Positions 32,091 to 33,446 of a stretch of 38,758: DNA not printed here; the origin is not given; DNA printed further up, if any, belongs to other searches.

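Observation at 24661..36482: Twelve-gene string with no sugar kinase: candidate undescribed oxidative route from an imported glycoside to C3/C4 acids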

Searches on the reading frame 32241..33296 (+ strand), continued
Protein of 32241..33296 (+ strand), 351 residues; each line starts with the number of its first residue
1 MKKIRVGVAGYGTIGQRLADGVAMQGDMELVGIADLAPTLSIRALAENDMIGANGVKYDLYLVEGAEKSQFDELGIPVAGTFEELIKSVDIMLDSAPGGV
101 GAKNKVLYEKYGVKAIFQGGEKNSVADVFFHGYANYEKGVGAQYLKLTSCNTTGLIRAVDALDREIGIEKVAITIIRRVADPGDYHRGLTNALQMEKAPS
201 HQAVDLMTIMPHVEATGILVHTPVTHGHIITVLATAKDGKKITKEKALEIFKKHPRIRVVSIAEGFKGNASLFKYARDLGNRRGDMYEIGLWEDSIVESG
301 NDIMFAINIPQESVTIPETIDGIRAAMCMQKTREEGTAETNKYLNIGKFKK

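Call 44: search_protein_families(library=pfam, proteins=[L021:12335-13177:+, L021:13181-14143:+, L021:15428-16600:+, L014:8121-8972:+, L014:8903-9928:+, L014:13939-15072:+, L057:14173-15603:+, L057:15754-17295:+, L033:13070-14410:+, L033:14432-16150:+], max_evalue=0.001)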
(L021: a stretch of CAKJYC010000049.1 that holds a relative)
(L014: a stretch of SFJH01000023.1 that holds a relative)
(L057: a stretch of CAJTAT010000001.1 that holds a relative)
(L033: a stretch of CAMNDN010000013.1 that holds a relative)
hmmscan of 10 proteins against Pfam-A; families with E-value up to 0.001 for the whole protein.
L021:12335-13177:+ (280 aa): 3 families
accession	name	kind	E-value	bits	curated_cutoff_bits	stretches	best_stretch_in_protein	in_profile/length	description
PF00456.26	Transketolase_N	-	5.3e-50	170.7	22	1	11-265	4-269/334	Transketolase, thiamine diphosphate binding domain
PF00676.26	E1_dh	-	1.5e-12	47.5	22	1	112-223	95-205/300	Dehydrogenase E1 component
PF13292.11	DXP_synthase_N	-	4.6e-07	29.8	21.2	1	117-181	110-173/274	1-deoxy-D-xylulose-5-phosphate synthase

L021:13181-14143:+ (320 aa): 4 families
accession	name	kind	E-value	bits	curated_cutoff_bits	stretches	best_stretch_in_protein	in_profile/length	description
PF02780.25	Transketolase_C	-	3.1e-28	98.6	25.9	1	189-309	1-124/124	Transketolase, C-terminal domain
PF02779.29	Transket_pyr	-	1.2e-25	90.5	27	1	17-176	7-172/174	Transketolase, pyrimidine binding domain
PF22613.1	Transketolase_C_1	-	1.4e-05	25.7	27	1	197-305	11-113/113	Transketolase-like TK C-terminal domain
PF17147.9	PFOR_II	-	0.00048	20.9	27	1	199-275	2-81/102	Pyruvate:ferredoxin oxidoreductase core domain II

L021:15428-16600:+ (390 aa): 3 families
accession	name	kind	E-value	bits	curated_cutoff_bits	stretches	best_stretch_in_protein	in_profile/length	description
PF00390.24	malic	-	9.6e-32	110.7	23.1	1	16-148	2-182/182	Malic enzyme, N-terminal domain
PF03949.21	Malic_M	-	2.3e-24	86.5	23.5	1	162-382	3-257/258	Malic enzyme, NAD binding domain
PF00208.27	ELFV_dehydrog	-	7.8e-06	26.2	23.4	1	171-249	18-91/241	Glutamate/Leucine/Phenylalanine/Valine dehydrogenase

L014:8121-8972:+ (283 aa): 4 families
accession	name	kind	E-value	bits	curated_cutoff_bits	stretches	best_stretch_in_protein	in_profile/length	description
PF00456.26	Transketolase_N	-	7.3e-43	147.3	22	1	13-258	6-264/334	Transketolase, thiamine diphosphate binding domain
PF13292.11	DXP_synthase_N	-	3.1e-13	50.1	21.2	1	5-183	14-175/274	1-deoxy-D-xylulose-5-phosphate synthase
PF00676.26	E1_dh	-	6.2e-09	35.7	22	1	116-222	99-204/300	Dehydrogenase E1 component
PF09364.15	XFP_N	-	1.8e-05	24.2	23.7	1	66-223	77-245/364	XFP N-terminal domain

L014:8903-9928:+ (341 aa): 3 families
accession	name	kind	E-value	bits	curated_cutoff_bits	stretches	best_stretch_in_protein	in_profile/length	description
PF02780.25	Transketolase_C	-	1.6e-30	106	25.9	1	210-330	1-124/124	Transketolase, C-terminal domain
PF02779.29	Transket_pyr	-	7.4e-28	97.8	27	1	35-195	4-170/174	Transketolase, pyrimidine binding domain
PF22613.1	Transketolase_C_1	-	2.2e-05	25.1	27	1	218-326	11-113/113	Transketolase-like TK C-terminal domain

L014:13939-15072:+ (377 aa): 1 family
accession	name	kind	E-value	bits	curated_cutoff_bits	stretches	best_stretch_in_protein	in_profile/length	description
PF03747.19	ADP_ribosyl_GH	-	1.4e-64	219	26.2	1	35-340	1-286/287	ADP-ribosylglycohydrolase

L057:14173-15603:+ (476 aa): 1 family
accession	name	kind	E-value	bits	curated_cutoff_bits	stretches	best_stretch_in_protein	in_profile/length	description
PF16257.11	UxaE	-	1.6e-165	551.8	27.1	1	16-472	1-475/475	tagaturonate epimerase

L057:15754-17295:+ (513 aa): 6 families
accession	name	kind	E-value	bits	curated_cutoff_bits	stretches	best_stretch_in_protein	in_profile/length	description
PF00117.34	GATase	-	1.3e-45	155.9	22.8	1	8-188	2-189/190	Glutamine amidotransferase class-I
PF00958.27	GMP_synt_C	-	9.9e-41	138.2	27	1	421-512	1-92/92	GMP synthase C terminal domain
PF07722.19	Peptidase_C26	-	9.7e-13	48.8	20.5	1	61-171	91-219/219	Peptidase C26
PF02540.23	NAD_synthase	-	2.1e-07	30.8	21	1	203-242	6-45/242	NAD synthase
PF03054.22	tRNA_Me_trans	-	1.4e-05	25.3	20.6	1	217-249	2-33/202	tRNA methyl transferase HUP domain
PF02568.20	ThiI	-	0.00057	20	20.5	0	215-326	3-116/197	Thiamine biosynthesis protein (ThiI)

L033:13070-14410:+ (446 aa): 4 families
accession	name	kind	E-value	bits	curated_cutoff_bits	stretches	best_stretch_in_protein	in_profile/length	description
PF00198.28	2-oxoacid_dh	-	2.6e-82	276.2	23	1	225-446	4-231/232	2-oxoacid dehydrogenases acyltransferase (catalytic domain)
PF02817.22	E3_binding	-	4.5e-20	72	23.7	2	171-205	1-35/36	e3 binding domain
PF00364.28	Biotin_lipoyl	-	5.7e-15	55.3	22.1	1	4-75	2-72/73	Biotin-requiring enzyme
PF05896.17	NQRA_N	-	0.00032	21.3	25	0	20-63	40-82/94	NqrA N-terminal barrel-sandwich hybrid domain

L033:14432-16150:+ (572 aa): 13 families
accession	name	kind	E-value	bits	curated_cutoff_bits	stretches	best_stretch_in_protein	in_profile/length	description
PF07992.20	Pyr_redox_2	-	4.3e-77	259.8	26.1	1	120-433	2-291/291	Pyridine nucleotide-disulphide oxidoreductase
PF02852.28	Pyr_redox_dim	-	3.7e-38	130.6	25.3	1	452-561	1-110/110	Pyridine nucleotide-disulphide oxidoreductase, dimerisation domain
PF00070.33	Pyr_redox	-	9.4e-21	74.6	22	1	285-352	1-68/82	Pyridine nucleotide-disulphide oxidoreductase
PF13738.12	Pyr_redox_3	-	4.9e-16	59.3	30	1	233-417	112-305/305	Pyridine nucleotide-disulphide oxidoreductase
PF00364.28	Biotin_lipoyl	-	1.2e-14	54.3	22.1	1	4-76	2-73/73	Biotin-requiring enzyme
PF01134.28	GIDA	-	1.3e-09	38.1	22.1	1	120-255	1-150/391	Glucose inhibited division protein A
PF13450.12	NAD_binding_8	-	9.6e-09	35.8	21.9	1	123-157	1-36/68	NAD(P)-binding Rossmann-like domain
PF12831.13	FAD_oxidored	-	8.5e-07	29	27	1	120-185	1-68/416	FAD dependent oxidoreductase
PF03486.20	HI0933_like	-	1e-06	28.9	50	0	120-151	2-33/244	HI0933-like protein Rossmann domain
PF00890.30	FAD_binding_2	-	2.8e-06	27.2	20.4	1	120-153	1-35/414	FAD binding domain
PF05896.17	NQRA_N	-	0.00017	22.2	25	1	20-64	40-83/94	NqrA N-terminal barrel-sandwich hybrid domain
PF01494.25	FAD_binding_3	-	0.00056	19.7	22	0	120-150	3-33/349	FAD binding domain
PF01262.27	AlaDh_PNT_C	-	0.00097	19.1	23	1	283-343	28-88/214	Alanine dehydrogenase/PNT, C-terminal domain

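Call 62: search_protein_families(library=pfam, proteins=[L066:409-1377:-, L066:2503-3846:-, L066:3966-4943:+, L066:4962-5747:+, L066:5603-6805:-, L066:6842-7768:+, L066:11523-12062:+], max_evalue=1)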
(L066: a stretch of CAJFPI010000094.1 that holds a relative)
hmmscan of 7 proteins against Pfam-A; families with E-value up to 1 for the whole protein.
L066:409-1377:- (322 aa): 3 families
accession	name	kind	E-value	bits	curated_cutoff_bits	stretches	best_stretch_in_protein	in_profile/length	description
PF03466.25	LysR_substrate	-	1.5e-31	109.9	28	1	116-312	2-203/209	LysR substrate binding domain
PF00126.33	HTH_1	-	2.1e-15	56.9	26.6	1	33-90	2-59/60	Bacterial regulatory helix-turn-helix protein, lysR family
PF13518.12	HTH_28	-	0.07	13.7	25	1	33-81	1-48/52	Helix-turn-helix domain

L066:2503-3846:- (447 aa): 0 families

L066:3966-4943:+ (325 aa): 1 family
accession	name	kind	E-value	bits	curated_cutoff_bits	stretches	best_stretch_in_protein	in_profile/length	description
PF04962.18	KduI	-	1.8e-40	139.4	23.9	1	63-320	20-262/262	KduI/IolB family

L066:4962-5747:+ (261 aa): 3 families
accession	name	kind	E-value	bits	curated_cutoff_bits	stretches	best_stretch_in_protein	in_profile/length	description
PF12706.13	Lactamase_B_2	-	8.1e-14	52.1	27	1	37-216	3-200/200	Beta-lactamase superfamily domain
PF13483.12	Lactamase_B_3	-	1.2e-13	51.8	24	1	19-215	2-160/160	Beta-lactamase superfamily domain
PF00753.33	Lactamase_B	-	6.1e-05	23.5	22.7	1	29-81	10-57/196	Metallo-beta-lactamase superfamily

L066:5603-6805:- (400 aa): 0 families

L066:6842-7768:+ (308 aa): 2 families
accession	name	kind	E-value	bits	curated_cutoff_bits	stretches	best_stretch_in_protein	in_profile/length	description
PF02633.19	Creatininase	-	3.9e-47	161.1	31.3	1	32-265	11-238/238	Creatinine amidohydrolase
PF13458.12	Peripla_BP_6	-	0.0051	17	31.7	1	111-201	206-299/343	Periplasmic binding protein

L066:11523-12062:+ (180 aa): 18 families
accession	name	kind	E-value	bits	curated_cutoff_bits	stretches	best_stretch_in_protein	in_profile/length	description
PF00005.33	ABC_tran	-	2.2e-33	116.2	25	1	23-165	1-136/137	ABC transporter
PF02463.25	SMC_N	-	0.0014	18.6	40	1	12-87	2-85/220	RecF/RecN/SMC N terminal domain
PF03193.22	RsgA_GTPase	-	0.0024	18.2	30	1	26-63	100-136/174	RsgA GTPase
PF13555.12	AAA_29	-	0.0026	17.9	27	1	25-50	14-39/61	P-loop containing region of AAA domain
PF13476.12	AAA_23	-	0.0028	18.7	27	1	18-51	5-37/201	AAA domain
PF03215.21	Rad17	-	0.0086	16.5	23.8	1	34-53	46-65/186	Rad17 P-loop domain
PF13304.12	AAA_21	-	0.011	16.3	27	1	35-56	1-22/304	AAA domain, putative AbiEii toxin, Type IV TA system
PF13401.12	AAA_22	-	0.024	15.4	27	1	32-59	4-31/130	AAA domain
PF13191.12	AAA_16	-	0.025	15.5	32.6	1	33-77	24-66/167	AAA ATPase domain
PF13175.12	AAA_15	-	0.035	14.1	32.1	1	21-53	12-43/374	AAA ATPase domain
PF25199.1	nSTAND_NTPase5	-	0.045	14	34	1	33-52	41-60/145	Novel STAND NTPase 5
PF20720.3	nSTAND3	-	0.051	13.7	27.2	1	32-54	16-38/155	Novel STAND NTPase 3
PF13481.12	AAA_25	-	0.081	13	27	1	30-52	30-52/195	AAA domain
PF20703.3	nSTAND1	-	0.094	12.8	27.1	1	25-50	25-50/379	Novel STAND NTPase 1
PF24389.1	ORC-CDC6-like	-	0.14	11.3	27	1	36-53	35-52/571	ORC-CDC6-like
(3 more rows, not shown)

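Call 96: search_protein_representatives(protein=window:32241-33296:+)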
Query: 351 residues. Proteins with E-value up to 0.001 (for the whole library): 978; up to 1e-10: 511; up to 1e-30: 145. The best 150 are listed.
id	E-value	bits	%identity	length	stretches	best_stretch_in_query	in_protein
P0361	1.4e-171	586.5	77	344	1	4-350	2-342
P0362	1.7e-132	458.1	60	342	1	1-348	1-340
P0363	9.1e-109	380.1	71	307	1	100-336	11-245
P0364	1.8e-104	366.0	71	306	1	1-238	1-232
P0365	1.5e-99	349.8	79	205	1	145-351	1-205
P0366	3.0e-95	335.6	68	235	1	6-237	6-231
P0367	3.2e-84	299.4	70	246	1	134-334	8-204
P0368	9.5e-79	281.4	74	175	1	173-346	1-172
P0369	3.6e-76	272.9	40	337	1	4-346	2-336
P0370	4.7e-75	269.2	76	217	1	128-291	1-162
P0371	2.5e-71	257.0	41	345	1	1-346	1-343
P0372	5.2e-71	256.0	43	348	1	4-350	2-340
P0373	6.9e-69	249.0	76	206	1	25-188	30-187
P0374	1.1e-68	248.4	40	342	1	4-346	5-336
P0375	7.3e-67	242.3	38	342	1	1-346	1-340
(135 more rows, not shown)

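Call 100: search_protein_families(library=pfam, proteins=[L057:205-1284:+, L057:1220-2398:-, L057:2385-3902:+, L057:3899-4882:+, L057:4872-5840:+, L057:5916-6932:+, L057:6996-8120:+, L057:8184-9005:+, L057:9057-9812:-, L057:18133-20085:+], max_evalue=0.0001)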
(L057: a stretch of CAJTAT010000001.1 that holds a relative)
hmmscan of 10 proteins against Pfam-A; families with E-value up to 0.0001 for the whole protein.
L057:205-1284:+ (359 aa): 4 families
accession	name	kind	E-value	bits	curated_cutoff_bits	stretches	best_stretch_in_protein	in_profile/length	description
PF08240.17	ADH_N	-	3.1e-26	92.1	23.5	1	30-149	3-104/104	Alcohol dehydrogenase GroES-like domain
PF00107.32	ADH_zinc_N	-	2.8e-21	76.2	31.8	1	187-312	1-127/129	Zinc-binding dehydrogenase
PF16912.11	Glu_dehyd_C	-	3.5e-07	30.3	34.9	1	180-338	34-200/211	Glucose dehydrogenase C-terminus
PF13602.12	ADH_zinc_N_2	-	2.9e-05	25.4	27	1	218-337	1-121/134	Zinc-binding dehydrogenase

L057:1220-2398:- (392 aa): 0 families

L057:2385-3902:+ (505 aa): 3 families
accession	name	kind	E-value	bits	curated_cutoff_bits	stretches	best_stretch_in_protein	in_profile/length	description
PF00005.33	ABC_tran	-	7.2e-49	166.4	25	2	25-177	1-137/137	ABC transporter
PF13304.12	AAA_21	-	1e-07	32.7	27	0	38-60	2-24/304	AAA domain, putative AbiEii toxin, Type IV TA system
PF09818.15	ABC_ATPase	-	4.8e-05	23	23.2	0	169-228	190-253/283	P-loop domain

L057:3899-4882:+ (327 aa): 1 family
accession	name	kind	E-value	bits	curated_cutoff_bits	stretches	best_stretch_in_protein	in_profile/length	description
PF02653.21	BPD_transp_2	-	5.1e-39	134.5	26.8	1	41-301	3-266/269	Branched-chain amino acid transport system / permease component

L057:4872-5840:+ (322 aa): 1 family
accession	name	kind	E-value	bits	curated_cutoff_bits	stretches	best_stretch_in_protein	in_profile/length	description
PF02653.21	BPD_transp_2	-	7.3e-35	120.8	26.8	1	45-303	7-268/269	Branched-chain amino acid transport system / permease component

L057:5916-6932:+ (338 aa): 3 families
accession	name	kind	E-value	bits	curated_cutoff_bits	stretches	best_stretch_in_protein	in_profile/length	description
PF13407.12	Peripla_BP_4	-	4.3e-64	217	35.1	1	55-315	1-258/258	Periplasmic binding protein domain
PF00532.27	Peripla_BP_1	-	1.6e-25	90.6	22.2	1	55-265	4-209/281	Periplasmic binding proteins and sugar binding domain of LacI family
PF13377.12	Peripla_BP_3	-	1.6e-06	28.8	26.5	1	185-314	15-148/167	Periplasmic binding protein-like domain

L057:6996-8120:+ (374 aa): 1 family
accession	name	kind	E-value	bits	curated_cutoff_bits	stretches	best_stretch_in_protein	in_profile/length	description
PF02633.19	Creatininase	-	8.5e-40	137.1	31.3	1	69-320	10-236/238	Creatinine amidohydrolase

L057:8184-9005:+ (273 aa): 1 family
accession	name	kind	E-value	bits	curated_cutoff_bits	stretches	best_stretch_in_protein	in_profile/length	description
PF01261.30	AP_endonuc_2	-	2.1e-34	119.8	31.1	1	32-266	3-248/249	Xylose isomerase-like TIM barrel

L057:9057-9812:- (251 aa): 3 families
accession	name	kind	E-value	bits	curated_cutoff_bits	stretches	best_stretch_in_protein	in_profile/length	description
PF00455.28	DeoRC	-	4.6e-39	134.4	31.8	1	73-231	2-160/160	DeoR C terminal sensor domain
PF08220.18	HTH_DeoR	-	1.1e-10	41.5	21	1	5-59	1-55/57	DeoR-like helix-turn-helix domain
PF08279.18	HTH_11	-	2.9e-05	24.3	25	1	10-51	7-49/55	HTH domain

L057:18133-20085:+ (650 aa): 1 family
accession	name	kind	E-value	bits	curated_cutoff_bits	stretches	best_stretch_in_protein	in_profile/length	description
PF09299.17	Mu-transpos_C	-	2.4e-05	24.7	21.7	1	506-563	3-59/61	Mu transposase, C-terminal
